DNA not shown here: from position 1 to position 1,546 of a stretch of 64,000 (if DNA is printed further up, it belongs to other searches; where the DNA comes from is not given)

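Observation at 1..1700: Low-GC islet at the window edge carrying a radical SAM/SPASM maturase with an RRE-sized N-terminal extension, next to a decayed IS30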

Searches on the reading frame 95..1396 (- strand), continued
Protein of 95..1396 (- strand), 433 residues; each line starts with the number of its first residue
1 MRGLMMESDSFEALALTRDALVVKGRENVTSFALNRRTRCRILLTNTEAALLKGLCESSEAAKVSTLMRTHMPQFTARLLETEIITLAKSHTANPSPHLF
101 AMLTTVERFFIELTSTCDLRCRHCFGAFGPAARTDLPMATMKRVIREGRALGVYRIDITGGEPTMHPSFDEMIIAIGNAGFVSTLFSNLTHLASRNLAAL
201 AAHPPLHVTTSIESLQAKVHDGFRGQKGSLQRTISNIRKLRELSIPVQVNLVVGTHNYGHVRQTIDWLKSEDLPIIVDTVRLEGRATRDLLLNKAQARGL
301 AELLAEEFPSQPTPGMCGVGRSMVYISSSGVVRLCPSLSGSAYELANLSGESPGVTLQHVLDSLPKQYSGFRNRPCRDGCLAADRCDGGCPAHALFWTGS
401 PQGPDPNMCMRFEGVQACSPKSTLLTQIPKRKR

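Call 53: fold_search(model_id=the predicted structure, library=pdb)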
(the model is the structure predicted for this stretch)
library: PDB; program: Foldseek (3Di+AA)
matches with E <= 10: 1724; with E <= 0.001: 121
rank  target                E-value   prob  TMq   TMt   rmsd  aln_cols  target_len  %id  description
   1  5v1q_B                8.2e-18  1.00  0.60  0.59   8.5       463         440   18  Crystal structure of Streptococcus suis SuiB (released 2017-08-30)
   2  5v1s_B                3.2e-17  1.00  0.58  0.59   8.0       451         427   18  Crystal structure of Streptococcus suis SuiB bound to S-adenosylmethionine (released 2017-08-30)
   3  5v1q_A                2.4e-16  1.00  0.55  0.55   8.7       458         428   18  Crystal structure of Streptococcus suis SuiB (released 2017-08-30)
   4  5v1s_A                5.2e-16  1.00  0.59  0.60   8.2       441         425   18  Crystal structure of Streptococcus suis SuiB bound to S-adenosylmethionine (released 2017-08-30)
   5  5v1t_A                7.0e-16  1.00  0.56  0.56   8.9       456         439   19  Crystal structure of Streptococcus suis SuiB bound to precursor peptide SuiA (released 2017-08-30)
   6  6efn                  9.5e-15  1.00  0.54  0.60   6.2       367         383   20  Structure of a RiPP maturase, SkfB (released 2018-10-24)
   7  7vob                  1.1e-11  1.00  0.46  0.60   7.8       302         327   20  The crystal structure of a Radical SAM Enzyme BlsE involved in the Biosynthesis of Blasticidin S (released 2022-05-04)
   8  6c8v                  1.9e-11  1.00  0.42  0.56   8.7       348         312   20  X-ray structure of PqqE from Methylobacterium extorquens (released 2018-02-14)
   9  2fb2_B                1.3e-10  1.00  0.48  0.62   6.2       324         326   17  Structure of the MoaA Arg17/266/268/Ala triple mutant (released 2006-05-09)
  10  1tv7_A                2.1e-10  1.00  0.47  0.61   4.8       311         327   16  Structure of the S-adenosylmethionine dependent Enzyme MoaA (released 2004-08-31)
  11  2fb2_A                3.4e-10  1.00  0.47  0.61   6.0       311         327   16  Structure of the MoaA Arg17/266/268/Ala triple mutant (released 2006-05-09)
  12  1tv7_B                8.8e-10  1.00  0.46  0.58   5.6       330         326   17  Structure of the S-adenosylmethionine dependent Enzyme MoaA (released 2004-08-31)
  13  4k37_A                1.1e-09  1.00  0.44  0.51   9.0       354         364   16  Native anSMEcpe with bound AdoMet (released 2013-05-08)
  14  8ai2_B                1.2e-09  1.00  0.39  0.51   8.0       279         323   17  Crystal structure of radical SAM epimerase EpeE from Bacillus subtilis with [4Fe-4S] clusters, S-adenosyl-L-homocystei (released 2024-01-10)
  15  4k36_B                1.4e-09  1.00  0.45  0.53   8.4       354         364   16  His6 tagged anSMEcpe with bound AdoMet (released 2013-05-08)
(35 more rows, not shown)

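Call 55: find_encoding_contigs(protein=P0016, flank=8000, max_places=2)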
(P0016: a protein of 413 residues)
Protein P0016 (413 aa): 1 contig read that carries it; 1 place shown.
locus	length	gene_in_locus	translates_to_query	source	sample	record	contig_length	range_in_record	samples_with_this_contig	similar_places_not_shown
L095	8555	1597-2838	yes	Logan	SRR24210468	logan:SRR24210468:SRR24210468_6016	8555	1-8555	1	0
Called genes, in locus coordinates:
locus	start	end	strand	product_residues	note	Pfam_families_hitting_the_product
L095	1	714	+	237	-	?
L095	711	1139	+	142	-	-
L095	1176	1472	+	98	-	-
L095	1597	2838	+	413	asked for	PF04055:Radical_SAM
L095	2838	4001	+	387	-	PF04055:Radical_SAM, PF13186:SPASM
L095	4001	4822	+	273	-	-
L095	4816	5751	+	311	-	PF04055:Radical_SAM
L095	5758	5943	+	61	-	-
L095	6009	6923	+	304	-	PF00005:ABC_tran, PF13304:AAA_21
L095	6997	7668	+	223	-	-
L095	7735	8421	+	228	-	PF01061:ABC2_membrane, PF12698:ABC2_membrane_3 (weak)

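Call 56: find_encoding_contigs(protein=P0019, flank=8000, max_places=1)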
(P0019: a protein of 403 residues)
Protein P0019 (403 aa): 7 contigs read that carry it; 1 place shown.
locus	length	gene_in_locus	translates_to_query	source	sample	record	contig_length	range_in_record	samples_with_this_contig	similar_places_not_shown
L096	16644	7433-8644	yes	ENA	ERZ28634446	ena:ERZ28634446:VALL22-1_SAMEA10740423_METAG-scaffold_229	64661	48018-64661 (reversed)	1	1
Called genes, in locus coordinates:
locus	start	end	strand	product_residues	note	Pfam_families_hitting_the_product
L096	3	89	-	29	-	?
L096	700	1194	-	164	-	-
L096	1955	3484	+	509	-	PF00561:Abhydrolase_1, PF08386:Abhydrolase_4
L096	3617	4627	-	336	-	PF00710:Asparaginase, PF17763:Asparaginase_C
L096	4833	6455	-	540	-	PF00324:AA_permease, PF13520:AA_permease_2, PF00324:AA_permease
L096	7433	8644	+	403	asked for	PF04055:Radical_SAM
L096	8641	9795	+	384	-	PF04055:Radical_SAM, PF13186:SPASM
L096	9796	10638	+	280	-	-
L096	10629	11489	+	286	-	PF04055:Radical_SAM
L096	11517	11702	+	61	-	-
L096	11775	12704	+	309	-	PF00005:ABC_tran, PF13304:AAA_21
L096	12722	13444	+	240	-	-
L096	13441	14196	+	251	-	PF01061:ABC2_membrane, PF12698:ABC2_membrane_3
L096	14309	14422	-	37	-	-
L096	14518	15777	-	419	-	-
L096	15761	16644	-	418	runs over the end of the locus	PF02624:YcaO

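Call 57: find_encoding_contigs(protein=P0020, flank=8000, max_places=1)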
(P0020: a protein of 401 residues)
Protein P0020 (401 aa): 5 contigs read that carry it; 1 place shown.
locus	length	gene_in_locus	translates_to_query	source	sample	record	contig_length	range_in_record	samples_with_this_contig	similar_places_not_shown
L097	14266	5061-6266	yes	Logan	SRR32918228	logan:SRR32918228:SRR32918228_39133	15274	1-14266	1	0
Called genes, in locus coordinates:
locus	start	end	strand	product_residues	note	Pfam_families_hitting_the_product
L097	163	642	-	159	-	PF00293:NUDIX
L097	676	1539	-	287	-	-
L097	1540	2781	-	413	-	PF13632:Glyco_trans_2_3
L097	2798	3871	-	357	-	-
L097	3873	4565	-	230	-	PF05050:Methyltransf_21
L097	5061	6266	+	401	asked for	PF04055:Radical_SAM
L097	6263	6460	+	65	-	-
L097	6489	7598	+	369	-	PF04055:Radical_SAM, PF13186:SPASM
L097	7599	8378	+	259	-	-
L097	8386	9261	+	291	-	PF04055:Radical_SAM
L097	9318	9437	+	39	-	-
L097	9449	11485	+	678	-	PF00009:GTP_EFTU, PF01926:MMR_HSR1 (weak), PF14492:EFG_III, PF03764:EFG_IV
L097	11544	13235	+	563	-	PF01326:PPDK_N, PF00391:PEP-utilizers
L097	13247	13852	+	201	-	PF13302:Acetyltransf_3, PF13420:Acetyltransf_4, PF00583:Acetyltransf_1 (weak)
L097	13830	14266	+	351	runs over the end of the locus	PF02127:Peptidase_M18 (faint), PF05343:Peptidase_M42, PF01546:Peptidase_M20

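Call 58: find_encoding_contigs(protein=P0018, flank=8000, max_places=1)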
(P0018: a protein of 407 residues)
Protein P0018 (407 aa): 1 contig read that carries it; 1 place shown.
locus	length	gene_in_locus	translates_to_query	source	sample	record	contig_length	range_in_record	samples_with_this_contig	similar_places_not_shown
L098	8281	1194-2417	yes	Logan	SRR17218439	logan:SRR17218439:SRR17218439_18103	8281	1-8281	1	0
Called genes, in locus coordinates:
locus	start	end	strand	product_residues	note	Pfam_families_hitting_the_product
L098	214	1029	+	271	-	PF03099:BPL_LplA_LipB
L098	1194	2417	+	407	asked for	PF04055:Radical_SAM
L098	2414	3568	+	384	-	PF04055:Radical_SAM, PF13186:SPASM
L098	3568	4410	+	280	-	-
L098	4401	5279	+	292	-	PF04055:Radical_SAM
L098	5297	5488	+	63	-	-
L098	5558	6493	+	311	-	PF00005:ABC_tran, PF13304:AAA_21 (weak)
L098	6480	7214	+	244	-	-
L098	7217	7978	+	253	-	PF01061:ABC2_membrane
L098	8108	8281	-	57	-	?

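Call 63: search_protein_families(library=pfam, alignment_id=A4, max_evalue=0.1)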
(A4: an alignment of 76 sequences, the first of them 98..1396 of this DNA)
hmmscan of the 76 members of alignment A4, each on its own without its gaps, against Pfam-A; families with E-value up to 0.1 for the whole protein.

A. member 1, window:98-1396:- (433 aa): 1 family
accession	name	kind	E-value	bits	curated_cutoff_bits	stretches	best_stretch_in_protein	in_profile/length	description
PF04055.27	Radical_SAM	-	4.1e-20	73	29.5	1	111-268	1-166/166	Radical SAM superfamily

B. families by the number of members that match (of 76 scanned): 32 families (the first 25 are shown)
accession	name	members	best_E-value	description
PF04055.27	Radical_SAM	76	4.3e-32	Radical SAM superfamily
PF13353.11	Fer4_12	72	8.5e-10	4Fe-4S single cluster domain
PF13186.11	SPASM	48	6.7e-14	Iron-sulfur cluster-binding domain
PF19238.5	Radical_SAM_2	12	2.3e-05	Radical SAM-like domain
PF05402.18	PqqD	5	7.7e-05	Coenzyme PQQ synthesis protein D (PqqD)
PF03196.18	DUF261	1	0.0041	Protein of unknown function, DUF261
PF16503.10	zn-ribbon_14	1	0.0078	Zinc-ribbon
PF03298.18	Stanniocalcin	1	0.009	Stanniocalcin family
PF23032.1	GBD_ELAPOR1-like_3rd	1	0.016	ELAPOR1-like, galactose-binding domain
PF13811.11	DUF4186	1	0.019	Domain of unknown function (DUF4186)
PF23016.2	RsmI_C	1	0.021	RsmI C-terminal HTH domain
PF23870.1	DUF7225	1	0.023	Domain of unknown function (DUF7225)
PF00150.24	Cellulase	1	0.027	Cellulase (glycosyl hydrolase family 5)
PF01320.23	Colicin_Pyocin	1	0.028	Colicin immunity protein / pyocin immunity protein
PF03147.19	FDX-ACB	1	0.029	Ferredoxin-fold anticodon binding domain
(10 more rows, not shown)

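Call 74: search_protein_families(library=pfam, proteins=[L001:7500-7964:-, L001:8026-8430:-, L097:9449-11485:+, L097:6263-6460:+], max_evalue=0.1)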
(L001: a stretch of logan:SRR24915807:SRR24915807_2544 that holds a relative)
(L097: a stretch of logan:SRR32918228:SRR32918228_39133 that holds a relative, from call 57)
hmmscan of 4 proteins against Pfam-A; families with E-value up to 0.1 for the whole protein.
L001:7500-7964:- (154 aa): 0 families

L001:8026-8430:- (134 aa): 0 families

L097:9449-11485:+ (678 aa): 6 families
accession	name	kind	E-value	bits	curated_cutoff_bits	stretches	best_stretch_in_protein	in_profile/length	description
PF00009.33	GTP_EFTU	-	2.6e-49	167.8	26.5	1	6-241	5-187/188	Elongation factor Tu GTP binding domain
PF14492.12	EFG_III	-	2.6e-08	34.3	27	1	349-405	14-70/75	Elongation Factor G, domain III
PF03764.24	EFG_IV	-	5.8e-08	33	24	1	431-523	28-120/121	Elongation factor G, domain IV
PF01926.29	MMR_HSR1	-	5e-07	30.3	21.9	1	7-130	2-113/113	50S ribosome-binding GTPase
PF00679.30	EFG_C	-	3.3e-05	24.3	27.9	1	526-595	1-71/89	Elongation factor G C-terminus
PF02421.24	FeoB_N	-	0.018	15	27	1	48-137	26-124/156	Ferrous iron transport protein B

L097:6263-6460:+ (65 aa): 1 family
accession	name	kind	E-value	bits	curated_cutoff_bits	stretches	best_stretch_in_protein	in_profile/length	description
PF25400.1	PH_FAN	-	0.031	14.6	27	1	20-59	96-135/160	FAN protein N-terminal PH domain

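Call 81: predict_structure(alignment_id=A7)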
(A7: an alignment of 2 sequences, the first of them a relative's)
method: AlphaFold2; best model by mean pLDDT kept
length: 250 residues; sequences in the alignment: 2
mean_pLDDT: 30.8   pTM: 0.27
mean pLDDT of the five models: 30.8, 29.5, 28.8, 28.4, 28.0
residues with pLDDT >= 90: 0; 70-90: 0; 50-70: 0; < 50: 250
segments of 3 or more residues with pLDDT < 50: 1-250
pLDDT, mean of each block of 10 residues (from residue 1): 21 26 25 26 29 31 27 25 26 37 42 28 24 23 31 37 30 30 34 31 41 46 40 31 30
secondary structure, 60 per line:
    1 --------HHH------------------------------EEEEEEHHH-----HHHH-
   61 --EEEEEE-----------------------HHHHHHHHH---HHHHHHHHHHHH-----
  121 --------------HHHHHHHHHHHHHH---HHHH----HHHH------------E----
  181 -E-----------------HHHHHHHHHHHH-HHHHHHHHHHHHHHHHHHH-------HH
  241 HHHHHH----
elements in order: E42-47 H56-59 E63-68 H92-100 H104-115 H135-148 H152-155 H160-163 H200-211 H213-231 H239-246

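Call 86: search_protein_families(library=padloc, proteins=[window:98-1396:-, L001:2025-3176:+, L001:3173-3925:+, L001:3925-4839:+, L001:4845-5021:+, L001:5083-5994:+, L001:5991-6731:+, L001:6731-7477:+, L001:7711-8364:+], max_evalue=0.001)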
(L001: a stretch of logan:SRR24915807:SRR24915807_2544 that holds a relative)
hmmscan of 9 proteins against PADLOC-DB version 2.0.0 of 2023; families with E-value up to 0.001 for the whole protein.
window:98-1396:- (433 aa): 3 families
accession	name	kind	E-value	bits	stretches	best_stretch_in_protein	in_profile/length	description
PDLC02903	pVip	-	2e-18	64.8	1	112-268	5-161/257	Viperins not associated with kinases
PDLC02904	pVip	-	3.3e-16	57.6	1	113-259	9-155/262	Viperins associated with kinases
PDLC02905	pVip-kinase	-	4e-05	21.1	1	111-225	186-308/474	Viperin-kinase fusion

L001:2025-3176:+ (383 aa): 2 families
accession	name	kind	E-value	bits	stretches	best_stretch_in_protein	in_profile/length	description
PDLC02903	pVip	-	2.1e-14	51.6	1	46-160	2-110/257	Viperins not associated with kinases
PDLC02904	pVip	-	2.1e-11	41.8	1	45-159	4-116/262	Viperins associated with kinases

L001:3173-3925:+ (250 aa): 0 families

L001:3925-4839:+ (304 aa): 3 families
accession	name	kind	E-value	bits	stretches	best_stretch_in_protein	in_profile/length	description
PDLC02903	pVip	-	1.7e-22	78.2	1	5-122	4-121/257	Viperins not associated with kinases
PDLC02904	pVip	-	3.7e-21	73.8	1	6-121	8-130/262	Viperins associated with kinases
PDLC02905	pVip-kinase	-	4.1e-13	47.4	1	6-101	187-292/474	Viperin-kinase fusion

L001:4845-5021:+ (58 aa): 0 families

L001:5083-5994:+ (303 aa): 14 families
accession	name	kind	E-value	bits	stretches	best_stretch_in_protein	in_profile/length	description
PDLC04135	mad3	-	4.1e-29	100.3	2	126-228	254-362/374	mads_3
PDLC02980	AriA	-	1.1e-12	46.6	2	35-80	3-43/304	-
PDLC04140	mad8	-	2.8e-10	38.2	1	19-196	15-235/314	mads_8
PDLC02914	ATPase-Toprim_I-B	-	1.5e-07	29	0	25-58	19-52/443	-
PDLC04213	HEC-02A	-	3.5e-07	28.1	1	155-193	233-271/337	-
PDLC03859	LmuB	-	1.5e-05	22.4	1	25-106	18-81/611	-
PDLC04214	HEC-02A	-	1.9e-05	22.1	0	156-194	240-278/338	-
PDLC04175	HEC-01A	-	4.9e-05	20.5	0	132-186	255-300/363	-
PDLC02358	Old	-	0.0001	19.3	0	152-193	283-324/578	Old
PDLC03878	NsnB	-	0.0002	19.3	0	131-193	212-276/345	-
PDLC04146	HEC-02B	-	0.00038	17.6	0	139-201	220-289/344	-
PDLC02335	AbiLi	-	0.00061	16.9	0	33-52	78-97/326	AbiLi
PDLC04164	AriA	-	0.00075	17.1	0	36-57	32-53/253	-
PDLC00269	PtuA1|PtuA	-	0.00078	16.8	0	14-56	13-57/446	AAA ATPase domain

L001:5991-6731:+ (246 aa): 0 families

L001:6731-7477:+ (248 aa): 0 families

L001:7711-8364:+ (217 aa): 0 families

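Call 101: find_encoding_contigs(protein=P0025, flank=7000, max_places=1)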
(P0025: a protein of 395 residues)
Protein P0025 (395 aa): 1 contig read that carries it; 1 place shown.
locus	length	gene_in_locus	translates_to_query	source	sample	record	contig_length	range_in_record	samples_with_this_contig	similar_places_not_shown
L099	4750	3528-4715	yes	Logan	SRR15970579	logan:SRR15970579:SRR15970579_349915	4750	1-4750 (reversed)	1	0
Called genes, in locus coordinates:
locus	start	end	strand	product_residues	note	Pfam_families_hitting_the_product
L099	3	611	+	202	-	?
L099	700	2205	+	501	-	PF01381:HTH_3 (weak), PF01915:Glyco_hydro_3_C (faint), PF03721:UDPG_MGDP_dh_N, PF00984:UDPG_MGDP_dh, PF03720:UDPG_MGDP_dh_C (weak)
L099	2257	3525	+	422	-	PF13679:Methyltransf_32, PF13847:Methyltransf_31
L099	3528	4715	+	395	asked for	PF04055:Radical_SAM, PF13186:SPASM (weak)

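Call 103: search_protein_families(library=pfam, proteins=[L012:6120-6776:+, L009:11349-11714:+, L008:14363-14662:+, L095:1-714:+, L095:711-1139:+, L095:1176-1472:+, L096:14518-15777:-, L094:12807-13520:+], max_evalue=0.01)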
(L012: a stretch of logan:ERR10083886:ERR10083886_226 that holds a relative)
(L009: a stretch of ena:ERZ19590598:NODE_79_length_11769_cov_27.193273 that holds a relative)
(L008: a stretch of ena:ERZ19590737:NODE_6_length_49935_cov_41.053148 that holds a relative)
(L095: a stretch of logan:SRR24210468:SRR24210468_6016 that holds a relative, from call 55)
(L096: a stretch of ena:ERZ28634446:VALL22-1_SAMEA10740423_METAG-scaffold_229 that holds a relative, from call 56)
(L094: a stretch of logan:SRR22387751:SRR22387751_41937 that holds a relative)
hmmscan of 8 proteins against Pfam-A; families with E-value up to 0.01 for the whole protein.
L012:6120-6776:+ (219 aa): 4 families
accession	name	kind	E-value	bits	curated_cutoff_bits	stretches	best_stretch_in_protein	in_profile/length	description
PF05175.20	MTS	-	1e-12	48.4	23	1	89-215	45-169/170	Methyltransferase small domain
PF13649.12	Methyltransf_25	-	5e-06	27.6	27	1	89-177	11-97/97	Methyltransferase domain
PF01170.24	UPF0020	-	0.00041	20.5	22.3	1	96-160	73-138/197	RMKL-like, methyltransferase domain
PF13847.12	Methyltransf_31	-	0.0006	20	27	1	90-152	18-81/145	Methyltransferase domain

L009:11349-11714:+ (121 aa): 0 families

L008:14363-14662:+ (99 aa): 0 families

L095:1-714:+ (237 aa): 0 families

L095:711-1139:+ (142 aa): 1 family
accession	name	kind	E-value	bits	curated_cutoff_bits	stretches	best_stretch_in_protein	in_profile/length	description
PF10093.14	EarP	-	0.003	17.1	25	1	26-103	281-356/372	Elongation-Factor P (EF-P) rhamnosyltransferase EarP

L095:1176-1472:+ (98 aa): 0 families

L096:14518-15777:- (419 aa): 1 family
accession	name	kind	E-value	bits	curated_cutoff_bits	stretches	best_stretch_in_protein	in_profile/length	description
PF07690.21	MFS_1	-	0.00046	19.7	33.4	1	21-342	4-315/347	Major Facilitator Superfamily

L094:12807-13520:+ (237 aa): 0 families
